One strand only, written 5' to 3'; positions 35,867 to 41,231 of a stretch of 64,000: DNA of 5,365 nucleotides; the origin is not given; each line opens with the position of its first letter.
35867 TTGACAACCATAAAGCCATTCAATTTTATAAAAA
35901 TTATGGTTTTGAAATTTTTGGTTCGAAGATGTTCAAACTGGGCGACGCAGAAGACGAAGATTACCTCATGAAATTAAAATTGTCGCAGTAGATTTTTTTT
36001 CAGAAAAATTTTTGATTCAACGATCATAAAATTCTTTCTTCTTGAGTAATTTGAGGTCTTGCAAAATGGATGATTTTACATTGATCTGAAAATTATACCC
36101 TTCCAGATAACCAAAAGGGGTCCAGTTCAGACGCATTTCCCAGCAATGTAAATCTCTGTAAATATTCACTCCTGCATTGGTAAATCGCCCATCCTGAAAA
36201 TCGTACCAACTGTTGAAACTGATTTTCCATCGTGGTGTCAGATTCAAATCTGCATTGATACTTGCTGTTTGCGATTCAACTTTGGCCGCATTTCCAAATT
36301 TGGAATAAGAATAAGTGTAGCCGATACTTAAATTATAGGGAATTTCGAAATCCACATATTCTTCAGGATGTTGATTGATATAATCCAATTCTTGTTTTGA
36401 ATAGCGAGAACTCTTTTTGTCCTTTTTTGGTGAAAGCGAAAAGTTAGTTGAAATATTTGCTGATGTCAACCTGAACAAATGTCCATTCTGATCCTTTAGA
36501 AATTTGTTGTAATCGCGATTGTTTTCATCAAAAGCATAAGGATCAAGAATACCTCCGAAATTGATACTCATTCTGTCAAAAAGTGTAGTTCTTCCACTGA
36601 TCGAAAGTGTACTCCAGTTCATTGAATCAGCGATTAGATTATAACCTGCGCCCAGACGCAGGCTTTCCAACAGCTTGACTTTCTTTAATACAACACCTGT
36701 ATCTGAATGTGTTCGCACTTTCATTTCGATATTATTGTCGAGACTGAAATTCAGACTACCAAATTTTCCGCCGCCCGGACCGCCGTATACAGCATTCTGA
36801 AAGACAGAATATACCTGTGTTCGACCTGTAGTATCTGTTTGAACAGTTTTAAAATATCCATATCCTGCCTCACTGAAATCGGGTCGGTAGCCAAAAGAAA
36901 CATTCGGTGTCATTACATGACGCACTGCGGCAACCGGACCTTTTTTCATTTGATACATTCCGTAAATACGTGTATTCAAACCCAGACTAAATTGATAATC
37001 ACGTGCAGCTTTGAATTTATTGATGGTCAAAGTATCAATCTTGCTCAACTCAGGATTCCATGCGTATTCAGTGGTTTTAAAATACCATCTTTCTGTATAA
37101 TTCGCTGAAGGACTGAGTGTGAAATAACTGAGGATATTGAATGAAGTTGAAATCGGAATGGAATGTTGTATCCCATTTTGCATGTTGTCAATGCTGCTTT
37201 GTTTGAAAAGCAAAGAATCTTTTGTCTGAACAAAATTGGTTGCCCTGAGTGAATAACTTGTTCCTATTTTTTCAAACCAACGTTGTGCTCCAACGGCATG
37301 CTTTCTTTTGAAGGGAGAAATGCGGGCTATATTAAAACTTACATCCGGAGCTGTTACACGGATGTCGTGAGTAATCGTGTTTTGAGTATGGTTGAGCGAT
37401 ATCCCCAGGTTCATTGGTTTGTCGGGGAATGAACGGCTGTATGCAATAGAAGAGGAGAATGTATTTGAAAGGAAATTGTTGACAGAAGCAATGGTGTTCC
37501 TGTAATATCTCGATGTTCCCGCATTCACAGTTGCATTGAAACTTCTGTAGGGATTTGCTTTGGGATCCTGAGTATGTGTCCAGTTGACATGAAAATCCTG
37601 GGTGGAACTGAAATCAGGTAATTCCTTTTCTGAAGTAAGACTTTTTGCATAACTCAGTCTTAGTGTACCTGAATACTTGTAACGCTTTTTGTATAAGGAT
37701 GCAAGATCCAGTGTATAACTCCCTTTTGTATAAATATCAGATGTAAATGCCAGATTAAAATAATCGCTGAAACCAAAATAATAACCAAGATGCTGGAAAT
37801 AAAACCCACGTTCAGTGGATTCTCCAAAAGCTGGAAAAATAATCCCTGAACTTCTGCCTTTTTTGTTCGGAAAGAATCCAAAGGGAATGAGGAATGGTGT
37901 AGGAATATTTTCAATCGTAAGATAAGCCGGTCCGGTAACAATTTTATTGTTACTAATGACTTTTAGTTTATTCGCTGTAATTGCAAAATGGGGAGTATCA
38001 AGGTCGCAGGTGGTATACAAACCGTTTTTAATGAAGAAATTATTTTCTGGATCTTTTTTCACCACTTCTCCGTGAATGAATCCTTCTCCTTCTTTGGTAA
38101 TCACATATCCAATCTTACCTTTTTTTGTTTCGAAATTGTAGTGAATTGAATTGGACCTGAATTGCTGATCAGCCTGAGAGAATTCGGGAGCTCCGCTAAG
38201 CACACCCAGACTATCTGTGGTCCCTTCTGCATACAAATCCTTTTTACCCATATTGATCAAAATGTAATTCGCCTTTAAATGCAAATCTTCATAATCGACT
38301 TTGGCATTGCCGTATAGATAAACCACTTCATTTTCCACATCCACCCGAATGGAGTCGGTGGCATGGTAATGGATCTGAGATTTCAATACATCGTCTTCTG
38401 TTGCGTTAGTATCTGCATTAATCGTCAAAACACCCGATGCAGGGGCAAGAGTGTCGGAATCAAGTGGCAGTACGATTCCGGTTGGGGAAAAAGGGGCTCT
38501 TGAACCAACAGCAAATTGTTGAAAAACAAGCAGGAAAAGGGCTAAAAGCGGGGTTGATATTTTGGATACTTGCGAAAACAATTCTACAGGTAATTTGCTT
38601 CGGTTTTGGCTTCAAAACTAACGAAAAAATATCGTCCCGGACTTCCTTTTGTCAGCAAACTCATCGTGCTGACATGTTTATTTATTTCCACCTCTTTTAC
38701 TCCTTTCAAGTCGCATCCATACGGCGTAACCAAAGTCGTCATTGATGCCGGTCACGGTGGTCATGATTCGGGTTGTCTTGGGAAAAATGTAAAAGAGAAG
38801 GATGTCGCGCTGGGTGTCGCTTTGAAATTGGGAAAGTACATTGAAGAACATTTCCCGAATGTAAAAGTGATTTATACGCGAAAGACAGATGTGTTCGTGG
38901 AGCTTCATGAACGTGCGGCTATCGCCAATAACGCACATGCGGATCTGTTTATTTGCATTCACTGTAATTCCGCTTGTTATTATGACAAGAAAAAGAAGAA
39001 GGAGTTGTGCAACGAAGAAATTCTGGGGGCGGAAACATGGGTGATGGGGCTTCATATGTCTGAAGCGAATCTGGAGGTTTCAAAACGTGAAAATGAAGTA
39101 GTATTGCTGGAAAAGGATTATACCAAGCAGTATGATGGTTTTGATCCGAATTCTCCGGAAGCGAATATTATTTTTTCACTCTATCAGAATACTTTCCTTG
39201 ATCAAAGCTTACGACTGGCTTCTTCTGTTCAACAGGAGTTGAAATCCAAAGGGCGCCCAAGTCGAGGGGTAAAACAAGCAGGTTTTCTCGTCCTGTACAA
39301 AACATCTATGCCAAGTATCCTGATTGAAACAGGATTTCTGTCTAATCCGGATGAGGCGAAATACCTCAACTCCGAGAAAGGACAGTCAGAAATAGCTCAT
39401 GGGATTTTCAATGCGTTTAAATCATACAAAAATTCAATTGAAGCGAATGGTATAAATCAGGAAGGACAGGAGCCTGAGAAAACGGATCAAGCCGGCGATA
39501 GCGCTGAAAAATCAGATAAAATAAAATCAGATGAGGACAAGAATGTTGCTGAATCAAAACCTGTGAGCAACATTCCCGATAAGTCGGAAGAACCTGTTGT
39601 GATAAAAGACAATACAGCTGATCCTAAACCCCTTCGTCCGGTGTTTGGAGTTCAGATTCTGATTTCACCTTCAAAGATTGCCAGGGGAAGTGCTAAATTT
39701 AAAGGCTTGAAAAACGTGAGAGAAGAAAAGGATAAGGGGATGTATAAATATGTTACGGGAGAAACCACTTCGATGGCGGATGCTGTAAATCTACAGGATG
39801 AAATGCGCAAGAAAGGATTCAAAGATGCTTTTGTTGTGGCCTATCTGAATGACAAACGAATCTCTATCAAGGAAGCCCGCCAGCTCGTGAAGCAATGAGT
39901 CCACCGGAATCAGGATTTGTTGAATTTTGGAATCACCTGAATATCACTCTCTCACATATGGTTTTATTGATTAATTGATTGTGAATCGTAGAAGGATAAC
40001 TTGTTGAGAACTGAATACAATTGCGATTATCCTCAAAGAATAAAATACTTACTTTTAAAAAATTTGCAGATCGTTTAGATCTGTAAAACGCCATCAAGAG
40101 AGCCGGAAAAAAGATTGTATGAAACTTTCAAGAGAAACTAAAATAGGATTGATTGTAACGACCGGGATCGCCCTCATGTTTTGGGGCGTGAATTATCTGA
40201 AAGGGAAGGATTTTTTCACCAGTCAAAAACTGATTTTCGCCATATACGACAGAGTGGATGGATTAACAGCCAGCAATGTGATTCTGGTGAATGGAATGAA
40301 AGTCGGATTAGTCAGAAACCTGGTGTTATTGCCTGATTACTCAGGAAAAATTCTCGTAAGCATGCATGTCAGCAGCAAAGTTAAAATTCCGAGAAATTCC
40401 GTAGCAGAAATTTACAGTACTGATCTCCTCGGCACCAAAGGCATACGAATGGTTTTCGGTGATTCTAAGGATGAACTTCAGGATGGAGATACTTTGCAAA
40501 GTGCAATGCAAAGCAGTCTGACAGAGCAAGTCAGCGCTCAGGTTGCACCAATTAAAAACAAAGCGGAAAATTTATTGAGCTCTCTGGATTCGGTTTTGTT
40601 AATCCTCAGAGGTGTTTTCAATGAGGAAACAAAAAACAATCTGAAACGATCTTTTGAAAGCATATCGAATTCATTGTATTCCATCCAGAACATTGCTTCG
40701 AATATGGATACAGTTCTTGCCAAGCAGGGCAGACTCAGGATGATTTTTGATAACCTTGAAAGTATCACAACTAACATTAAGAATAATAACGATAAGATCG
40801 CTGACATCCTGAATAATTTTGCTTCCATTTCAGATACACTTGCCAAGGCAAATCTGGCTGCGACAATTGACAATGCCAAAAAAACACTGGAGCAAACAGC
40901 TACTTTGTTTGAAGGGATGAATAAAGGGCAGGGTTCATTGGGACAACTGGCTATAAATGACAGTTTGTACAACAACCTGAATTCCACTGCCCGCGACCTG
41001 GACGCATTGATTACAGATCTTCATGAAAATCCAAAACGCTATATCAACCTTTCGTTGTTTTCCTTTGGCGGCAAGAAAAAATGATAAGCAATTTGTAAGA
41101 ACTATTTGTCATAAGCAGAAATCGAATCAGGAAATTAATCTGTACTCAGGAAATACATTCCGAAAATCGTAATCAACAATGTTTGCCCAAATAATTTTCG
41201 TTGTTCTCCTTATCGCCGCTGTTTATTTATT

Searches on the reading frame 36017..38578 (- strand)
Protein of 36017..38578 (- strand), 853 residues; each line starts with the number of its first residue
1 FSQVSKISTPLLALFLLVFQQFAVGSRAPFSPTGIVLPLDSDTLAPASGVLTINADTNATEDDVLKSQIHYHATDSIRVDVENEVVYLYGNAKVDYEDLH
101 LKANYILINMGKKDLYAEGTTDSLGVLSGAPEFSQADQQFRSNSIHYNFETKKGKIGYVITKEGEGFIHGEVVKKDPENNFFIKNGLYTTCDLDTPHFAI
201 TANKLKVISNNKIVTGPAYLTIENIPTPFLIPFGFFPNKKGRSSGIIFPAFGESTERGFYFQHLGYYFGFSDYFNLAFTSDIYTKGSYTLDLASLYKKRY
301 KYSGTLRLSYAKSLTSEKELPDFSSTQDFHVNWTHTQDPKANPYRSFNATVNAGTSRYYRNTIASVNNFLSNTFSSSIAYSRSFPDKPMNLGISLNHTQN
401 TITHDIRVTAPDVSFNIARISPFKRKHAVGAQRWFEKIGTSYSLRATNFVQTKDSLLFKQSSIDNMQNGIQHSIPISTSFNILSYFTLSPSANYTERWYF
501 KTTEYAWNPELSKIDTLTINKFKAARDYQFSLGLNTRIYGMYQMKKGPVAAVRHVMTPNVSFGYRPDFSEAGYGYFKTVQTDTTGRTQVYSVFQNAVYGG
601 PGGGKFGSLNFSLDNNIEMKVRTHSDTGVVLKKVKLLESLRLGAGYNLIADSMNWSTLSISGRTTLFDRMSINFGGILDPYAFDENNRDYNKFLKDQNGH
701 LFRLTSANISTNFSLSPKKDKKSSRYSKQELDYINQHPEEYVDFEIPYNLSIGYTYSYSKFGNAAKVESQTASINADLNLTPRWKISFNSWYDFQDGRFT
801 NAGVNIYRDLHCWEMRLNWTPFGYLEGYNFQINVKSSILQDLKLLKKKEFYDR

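Call 53: search_protein_families(library=pfam, proteins=[window:36017-38578:-], max_evalue=0.00001)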
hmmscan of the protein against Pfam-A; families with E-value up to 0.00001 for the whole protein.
window:36017-38578:- (853 aa): 1 family
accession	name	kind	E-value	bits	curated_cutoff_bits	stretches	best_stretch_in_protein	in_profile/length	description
PF19838.5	LptD_2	-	1.6e-177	591.3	22.5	1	213-681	1-464/464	LptD protein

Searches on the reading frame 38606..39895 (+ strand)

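Call 59: search_protein_families(library=pfam, proteins=[window:38606-39895:+], max_evalue=0.0001)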
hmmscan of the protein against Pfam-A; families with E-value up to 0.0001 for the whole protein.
window:38606-39895:+ (430 aa): 1 family
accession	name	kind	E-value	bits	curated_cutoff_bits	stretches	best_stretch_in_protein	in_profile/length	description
PF01520.23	Amidase_3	-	1.3e-49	169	27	1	44-271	1-172/174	N-acetylmuramoyl-L-alanine amidase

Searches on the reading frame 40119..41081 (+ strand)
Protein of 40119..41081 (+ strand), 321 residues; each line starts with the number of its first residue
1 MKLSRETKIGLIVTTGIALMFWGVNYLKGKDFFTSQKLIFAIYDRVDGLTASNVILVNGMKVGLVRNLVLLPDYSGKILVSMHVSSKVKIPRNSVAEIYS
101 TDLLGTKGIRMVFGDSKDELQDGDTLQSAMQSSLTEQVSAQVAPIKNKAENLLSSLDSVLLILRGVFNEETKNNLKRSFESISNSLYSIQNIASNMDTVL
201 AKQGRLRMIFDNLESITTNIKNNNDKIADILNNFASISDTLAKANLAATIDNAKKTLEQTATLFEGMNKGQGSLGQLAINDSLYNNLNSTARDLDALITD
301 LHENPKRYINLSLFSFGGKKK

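Call 59: search_protein_families(library=pfam, proteins=[window:40119-41081:+], max_evalue=0.0001)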
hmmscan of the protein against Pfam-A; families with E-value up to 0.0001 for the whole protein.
window:40119-41081:+ (321 aa): 1 family
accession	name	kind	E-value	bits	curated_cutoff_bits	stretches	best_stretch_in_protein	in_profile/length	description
PF02470.25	MlaD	-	3.6e-10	40.4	25.1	1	40-113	6-80/81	MlaD protein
